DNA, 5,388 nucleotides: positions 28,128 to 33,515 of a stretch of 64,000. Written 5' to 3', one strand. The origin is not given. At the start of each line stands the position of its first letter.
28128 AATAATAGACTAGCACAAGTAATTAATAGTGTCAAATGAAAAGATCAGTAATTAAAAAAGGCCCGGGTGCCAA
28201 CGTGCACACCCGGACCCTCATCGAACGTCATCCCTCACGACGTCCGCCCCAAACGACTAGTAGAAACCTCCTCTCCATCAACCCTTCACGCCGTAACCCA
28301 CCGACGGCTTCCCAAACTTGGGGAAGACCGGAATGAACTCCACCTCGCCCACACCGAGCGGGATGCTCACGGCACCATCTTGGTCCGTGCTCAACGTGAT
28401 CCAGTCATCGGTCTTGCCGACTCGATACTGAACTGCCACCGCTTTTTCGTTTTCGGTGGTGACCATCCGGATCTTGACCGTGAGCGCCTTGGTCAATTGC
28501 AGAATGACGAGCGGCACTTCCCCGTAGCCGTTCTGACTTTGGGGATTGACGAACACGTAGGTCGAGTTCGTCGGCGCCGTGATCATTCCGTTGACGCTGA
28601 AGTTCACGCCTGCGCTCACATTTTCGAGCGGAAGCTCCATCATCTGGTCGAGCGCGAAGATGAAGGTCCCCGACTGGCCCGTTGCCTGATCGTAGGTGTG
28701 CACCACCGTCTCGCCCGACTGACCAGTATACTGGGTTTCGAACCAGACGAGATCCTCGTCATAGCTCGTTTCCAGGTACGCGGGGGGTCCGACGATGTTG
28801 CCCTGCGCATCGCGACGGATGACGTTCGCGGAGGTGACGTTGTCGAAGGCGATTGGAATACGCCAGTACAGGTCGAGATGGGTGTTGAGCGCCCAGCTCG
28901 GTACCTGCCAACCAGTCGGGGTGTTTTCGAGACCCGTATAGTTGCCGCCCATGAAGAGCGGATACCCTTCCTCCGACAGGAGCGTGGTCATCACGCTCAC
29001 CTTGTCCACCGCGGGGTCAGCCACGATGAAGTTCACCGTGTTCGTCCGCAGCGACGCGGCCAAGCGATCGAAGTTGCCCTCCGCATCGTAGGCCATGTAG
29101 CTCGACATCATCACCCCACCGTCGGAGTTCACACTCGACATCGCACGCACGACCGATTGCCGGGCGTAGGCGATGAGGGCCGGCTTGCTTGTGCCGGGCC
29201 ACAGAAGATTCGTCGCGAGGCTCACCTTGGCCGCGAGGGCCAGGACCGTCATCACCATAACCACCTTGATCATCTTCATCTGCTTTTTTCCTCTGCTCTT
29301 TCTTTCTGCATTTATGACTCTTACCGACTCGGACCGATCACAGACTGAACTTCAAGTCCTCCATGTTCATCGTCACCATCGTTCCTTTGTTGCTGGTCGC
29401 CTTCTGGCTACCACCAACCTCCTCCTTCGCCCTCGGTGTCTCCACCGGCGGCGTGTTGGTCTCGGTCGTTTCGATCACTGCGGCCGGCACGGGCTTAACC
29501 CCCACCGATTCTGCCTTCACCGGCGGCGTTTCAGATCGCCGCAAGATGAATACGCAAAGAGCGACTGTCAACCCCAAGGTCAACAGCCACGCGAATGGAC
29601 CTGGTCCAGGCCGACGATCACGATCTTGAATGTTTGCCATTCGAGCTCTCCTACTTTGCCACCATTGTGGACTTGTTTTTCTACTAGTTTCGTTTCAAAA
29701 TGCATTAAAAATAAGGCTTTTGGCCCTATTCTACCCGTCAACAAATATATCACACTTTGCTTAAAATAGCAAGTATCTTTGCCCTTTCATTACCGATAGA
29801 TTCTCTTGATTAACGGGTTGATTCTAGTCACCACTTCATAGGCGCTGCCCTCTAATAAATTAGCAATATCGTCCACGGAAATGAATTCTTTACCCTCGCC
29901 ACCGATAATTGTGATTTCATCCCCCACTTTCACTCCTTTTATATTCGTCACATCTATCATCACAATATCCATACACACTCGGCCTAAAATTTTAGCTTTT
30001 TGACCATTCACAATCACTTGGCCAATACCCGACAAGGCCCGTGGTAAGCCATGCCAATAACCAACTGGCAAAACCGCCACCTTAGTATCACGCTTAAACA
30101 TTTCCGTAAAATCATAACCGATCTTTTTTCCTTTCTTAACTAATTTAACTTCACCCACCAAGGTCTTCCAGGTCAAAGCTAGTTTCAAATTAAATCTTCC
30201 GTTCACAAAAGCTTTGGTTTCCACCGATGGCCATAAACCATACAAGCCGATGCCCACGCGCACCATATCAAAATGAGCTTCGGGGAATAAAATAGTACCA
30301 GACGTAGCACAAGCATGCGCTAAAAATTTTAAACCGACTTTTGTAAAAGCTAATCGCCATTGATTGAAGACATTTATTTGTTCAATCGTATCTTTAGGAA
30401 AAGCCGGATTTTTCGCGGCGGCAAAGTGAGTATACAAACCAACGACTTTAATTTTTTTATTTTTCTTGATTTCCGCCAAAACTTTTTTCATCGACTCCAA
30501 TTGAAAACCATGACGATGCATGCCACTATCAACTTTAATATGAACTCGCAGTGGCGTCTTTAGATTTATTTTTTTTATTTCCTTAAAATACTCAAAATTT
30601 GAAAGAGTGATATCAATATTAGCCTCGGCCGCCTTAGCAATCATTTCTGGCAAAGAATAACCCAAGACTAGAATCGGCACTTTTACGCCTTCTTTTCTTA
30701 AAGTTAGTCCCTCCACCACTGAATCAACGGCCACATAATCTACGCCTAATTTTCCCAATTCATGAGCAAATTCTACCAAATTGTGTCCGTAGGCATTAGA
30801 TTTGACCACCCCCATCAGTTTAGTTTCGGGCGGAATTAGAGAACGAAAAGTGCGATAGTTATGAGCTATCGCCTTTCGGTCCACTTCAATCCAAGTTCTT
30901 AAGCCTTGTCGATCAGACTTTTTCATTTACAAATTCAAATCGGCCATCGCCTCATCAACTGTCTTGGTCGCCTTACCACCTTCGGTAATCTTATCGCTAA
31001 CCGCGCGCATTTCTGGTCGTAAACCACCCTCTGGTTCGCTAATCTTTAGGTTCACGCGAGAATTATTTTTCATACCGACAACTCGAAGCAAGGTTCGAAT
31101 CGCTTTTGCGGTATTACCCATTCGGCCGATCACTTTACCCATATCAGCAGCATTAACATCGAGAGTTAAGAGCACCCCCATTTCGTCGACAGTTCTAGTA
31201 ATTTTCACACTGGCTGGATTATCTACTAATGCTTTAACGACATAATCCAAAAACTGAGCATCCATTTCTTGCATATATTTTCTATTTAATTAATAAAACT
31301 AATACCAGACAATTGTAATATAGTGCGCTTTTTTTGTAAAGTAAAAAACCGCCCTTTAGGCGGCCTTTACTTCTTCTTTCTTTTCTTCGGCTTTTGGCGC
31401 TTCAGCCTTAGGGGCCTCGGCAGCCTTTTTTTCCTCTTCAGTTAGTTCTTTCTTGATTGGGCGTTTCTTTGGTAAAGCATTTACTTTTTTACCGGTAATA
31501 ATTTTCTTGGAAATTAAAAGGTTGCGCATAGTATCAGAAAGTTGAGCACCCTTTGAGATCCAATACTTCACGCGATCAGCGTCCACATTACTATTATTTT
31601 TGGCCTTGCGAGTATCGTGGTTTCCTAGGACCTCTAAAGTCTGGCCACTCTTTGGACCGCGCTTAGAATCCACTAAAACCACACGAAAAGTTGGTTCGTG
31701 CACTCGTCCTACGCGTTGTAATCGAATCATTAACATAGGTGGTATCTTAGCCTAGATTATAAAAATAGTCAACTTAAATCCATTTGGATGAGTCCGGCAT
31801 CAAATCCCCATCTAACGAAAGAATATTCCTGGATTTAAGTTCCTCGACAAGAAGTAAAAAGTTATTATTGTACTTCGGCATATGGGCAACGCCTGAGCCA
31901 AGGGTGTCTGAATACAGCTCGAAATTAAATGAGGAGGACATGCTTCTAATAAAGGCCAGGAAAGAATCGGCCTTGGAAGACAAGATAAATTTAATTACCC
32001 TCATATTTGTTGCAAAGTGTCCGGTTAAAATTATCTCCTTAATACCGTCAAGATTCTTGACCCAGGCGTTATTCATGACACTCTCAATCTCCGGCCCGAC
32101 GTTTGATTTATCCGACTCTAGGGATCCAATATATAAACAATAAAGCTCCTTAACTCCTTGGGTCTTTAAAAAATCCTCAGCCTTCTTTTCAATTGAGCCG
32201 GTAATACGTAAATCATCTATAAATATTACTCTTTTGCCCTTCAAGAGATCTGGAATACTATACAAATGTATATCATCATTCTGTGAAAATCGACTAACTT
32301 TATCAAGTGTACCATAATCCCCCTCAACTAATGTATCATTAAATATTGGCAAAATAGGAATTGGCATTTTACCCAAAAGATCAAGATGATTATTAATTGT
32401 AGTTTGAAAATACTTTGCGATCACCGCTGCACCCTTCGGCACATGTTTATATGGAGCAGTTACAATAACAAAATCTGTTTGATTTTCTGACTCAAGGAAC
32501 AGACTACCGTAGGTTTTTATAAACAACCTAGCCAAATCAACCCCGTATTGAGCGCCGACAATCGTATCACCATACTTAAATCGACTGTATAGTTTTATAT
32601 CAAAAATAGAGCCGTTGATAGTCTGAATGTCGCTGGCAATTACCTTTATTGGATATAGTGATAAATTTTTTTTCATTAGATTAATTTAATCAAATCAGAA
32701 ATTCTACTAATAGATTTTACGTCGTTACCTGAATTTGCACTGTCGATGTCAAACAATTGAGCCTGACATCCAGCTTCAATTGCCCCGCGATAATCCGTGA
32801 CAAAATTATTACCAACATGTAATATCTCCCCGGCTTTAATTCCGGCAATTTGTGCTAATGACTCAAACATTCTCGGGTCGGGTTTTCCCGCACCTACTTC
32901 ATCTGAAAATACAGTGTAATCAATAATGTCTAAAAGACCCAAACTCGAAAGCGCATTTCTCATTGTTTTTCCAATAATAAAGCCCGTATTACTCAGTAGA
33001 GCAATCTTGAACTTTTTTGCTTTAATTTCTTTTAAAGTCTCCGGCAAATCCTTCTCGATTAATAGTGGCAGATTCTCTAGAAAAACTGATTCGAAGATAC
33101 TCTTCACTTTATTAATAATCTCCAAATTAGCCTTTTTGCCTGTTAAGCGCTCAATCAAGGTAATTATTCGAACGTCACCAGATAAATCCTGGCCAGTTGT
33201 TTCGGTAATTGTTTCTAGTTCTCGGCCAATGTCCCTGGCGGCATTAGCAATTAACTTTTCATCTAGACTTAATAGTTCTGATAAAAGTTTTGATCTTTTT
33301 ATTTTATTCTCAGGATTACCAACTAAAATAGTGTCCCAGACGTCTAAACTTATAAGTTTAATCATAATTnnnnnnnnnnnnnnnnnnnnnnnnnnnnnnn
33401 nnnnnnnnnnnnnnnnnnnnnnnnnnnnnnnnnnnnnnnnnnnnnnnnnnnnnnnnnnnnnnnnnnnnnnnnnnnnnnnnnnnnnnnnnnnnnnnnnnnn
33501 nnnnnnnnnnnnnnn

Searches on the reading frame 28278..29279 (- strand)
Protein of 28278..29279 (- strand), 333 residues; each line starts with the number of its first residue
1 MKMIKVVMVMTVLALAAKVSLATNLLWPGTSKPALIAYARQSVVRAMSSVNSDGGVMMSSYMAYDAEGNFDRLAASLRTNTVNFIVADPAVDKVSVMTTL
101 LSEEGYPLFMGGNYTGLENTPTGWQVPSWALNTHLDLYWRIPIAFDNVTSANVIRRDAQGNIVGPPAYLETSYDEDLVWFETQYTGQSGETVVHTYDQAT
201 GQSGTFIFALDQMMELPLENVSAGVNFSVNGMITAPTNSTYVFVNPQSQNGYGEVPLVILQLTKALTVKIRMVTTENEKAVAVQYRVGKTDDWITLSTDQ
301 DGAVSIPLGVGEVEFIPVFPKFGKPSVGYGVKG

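Call 73: search_protein_families(library=pfam, proteins=[window:28278-29279:-], max_evalue=1)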
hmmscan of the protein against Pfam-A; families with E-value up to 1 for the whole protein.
window:28278-29279:- (333 aa): 1 family
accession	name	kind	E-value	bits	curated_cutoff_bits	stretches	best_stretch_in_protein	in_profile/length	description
PF10836.13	DUF2574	-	0.058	13.7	27.5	1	224-276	25-75/93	Protein of unknown function (DUF2574)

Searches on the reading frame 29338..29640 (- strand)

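Call 73: search_protein_families(library=pfam, proteins=[window:29338-29640:-], max_evalue=1)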
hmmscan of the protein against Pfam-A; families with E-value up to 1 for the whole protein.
window:29338-29640:- (100 aa): 1 family
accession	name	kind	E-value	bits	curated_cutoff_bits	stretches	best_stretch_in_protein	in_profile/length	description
PF25728.1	US29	-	0.036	13.5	27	1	17-70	10-61/324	Cytomegalovirus US29 protein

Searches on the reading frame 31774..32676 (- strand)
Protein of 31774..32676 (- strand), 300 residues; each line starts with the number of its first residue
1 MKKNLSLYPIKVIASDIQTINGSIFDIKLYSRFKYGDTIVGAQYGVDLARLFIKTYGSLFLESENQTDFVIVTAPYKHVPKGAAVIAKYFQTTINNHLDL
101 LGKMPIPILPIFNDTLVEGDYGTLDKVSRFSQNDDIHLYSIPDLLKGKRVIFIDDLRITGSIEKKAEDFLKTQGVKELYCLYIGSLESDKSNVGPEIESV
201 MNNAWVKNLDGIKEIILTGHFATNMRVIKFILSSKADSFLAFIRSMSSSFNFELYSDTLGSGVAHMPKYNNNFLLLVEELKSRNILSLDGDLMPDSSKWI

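Call 6: search_protein_families(library=pfam, proteins=[window:31774-32676:-])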
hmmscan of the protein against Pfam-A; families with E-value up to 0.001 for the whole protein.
window:31774-32676:- (300 aa): 1 family
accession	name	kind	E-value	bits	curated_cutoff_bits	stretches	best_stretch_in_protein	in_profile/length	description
PF15610.12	PRTase_3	-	7.7e-43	147.2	28.7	1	4-274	4-262/264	PRTase ComF-like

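Call 50: search_protein_families(library=ncbifam, proteins=[window:31774-32676:-], max_evalue=0.01)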
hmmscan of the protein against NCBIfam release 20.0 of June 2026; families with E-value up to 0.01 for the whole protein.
window:31774-32676:- (300 aa): 1 family
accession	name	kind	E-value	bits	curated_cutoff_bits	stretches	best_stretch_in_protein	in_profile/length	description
NF002686.0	PRK02458.1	equivalog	0.0042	16.6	506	0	141-229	213-288/323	ribose-phosphate diphosphokinase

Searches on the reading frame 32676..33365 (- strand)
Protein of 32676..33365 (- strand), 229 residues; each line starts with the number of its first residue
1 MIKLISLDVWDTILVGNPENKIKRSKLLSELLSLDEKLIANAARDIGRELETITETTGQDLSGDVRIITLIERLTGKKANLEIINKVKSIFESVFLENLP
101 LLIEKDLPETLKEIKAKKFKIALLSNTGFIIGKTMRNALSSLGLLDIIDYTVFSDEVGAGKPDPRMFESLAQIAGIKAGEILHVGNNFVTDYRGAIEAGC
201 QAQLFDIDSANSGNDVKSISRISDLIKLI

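Call 6: search_protein_families(library=pfam, proteins=[window:32676-33365:-])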
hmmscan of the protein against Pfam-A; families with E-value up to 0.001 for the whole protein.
window:32676-33365:- (229 aa): 3 families
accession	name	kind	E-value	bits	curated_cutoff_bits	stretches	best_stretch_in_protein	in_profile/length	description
PF00702.32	Hydrolase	-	2.7e-16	60.9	26.4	1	2-199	1-191/191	haloacid dehalogenase-like hydrolase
PF13419.12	HAD_2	-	7.5e-13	49.4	23.8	1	67-202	45-175/178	Haloacid dehalogenase-like hydrolase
PF13242.12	Hydrolase_like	-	3.1e-06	27.4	22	1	159-204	2-47/75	HAD-hyrolase-like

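Call 50: search_protein_families(library=ncbifam, proteins=[window:32676-33365:-], max_evalue=0.01)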
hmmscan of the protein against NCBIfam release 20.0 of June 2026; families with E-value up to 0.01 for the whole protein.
window:32676-33365:- (229 aa): 27 families (the best 25 are shown)
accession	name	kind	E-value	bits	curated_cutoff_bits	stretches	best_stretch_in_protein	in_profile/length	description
TIGR02252.1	DREG-2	subfamily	2.4e-20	73.2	155.2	1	91-204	94-203/203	HAD hydrolase, REG-2-like, family IA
TIGR02253.1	CTE7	subfamily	4.5e-17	62.6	169.75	1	1-214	1-201/221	TIGR02253 family HAD-type hydrolase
TIGR02254.1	YjjG_YfnB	equivalog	1.6e-12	47.4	159.9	1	109-228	104-219/223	YjjG family noncanonical pyrimidine nucleotidase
NF053830.1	RUBPPhHalo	equivalog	2.3e-12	47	330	1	71-217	75-215/234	ribulose-1,5-bisphosphate 5-phosphatase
TIGR01428.1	HAD_type_II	equivalog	2e-10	41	125.4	1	106-202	95-187/197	haloacid dehalogenase type II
NF006976.0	PRK09449.1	equivalog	2.4e-10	40.3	183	1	108-227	98-217/225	pyrimidine 5'-nucleotidase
TIGR01454.1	AHBA_synth_RP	hypoth_equivalog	1.9e-08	34.2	246.65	1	105-202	78-171/205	AHBA synthesis associated protein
TIGR02247.1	HAD-1A3-hyp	subfamily_domain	2.6e-08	33.8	125.4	1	69-183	65-174/211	epoxide hydrolase N-terminal domain-like phosphatase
TIGR01460.1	HAD-SF-IIA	subfamily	8e-07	29.1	100.15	1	158-202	194-240/246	HAD-IIA family hydrolase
NF008018.0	PRK10748.1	equivalog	9.4e-07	28.2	225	1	140-205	142-207/238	5-amino-6-(5-phospho-D-ribitylamino)uracil phosphatase YigB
NF009695.0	PRK13222.1-2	equivalog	1.3e-06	28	225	1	75-202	65-190/226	phosphoglycolate phosphatase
TIGR01549.1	HAD-SF-IA-v1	subfamily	3.6e-06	27.4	23.3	1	141-199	93-149/149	HAD-IA family hydrolase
TIGR02009.1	PGMB-YQAB-SF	subfamily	4e-06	27.2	153.35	1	58-180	44-162/186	beta-phosphoglucomutase family hydrolase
TIGR01990.1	bPGM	equivalog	9.1e-06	25.8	189.4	1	101-184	88-166/187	beta-phosphoglucomutase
TIGR03351.1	PhnX-like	hypoth_equivalog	1.1e-05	25.5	218.9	1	56-203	43-187/220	phosphonatase-like hydrolase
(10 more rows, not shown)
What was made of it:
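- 32676..33365 (-): HAD-family phosphatase. calls 6, 50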
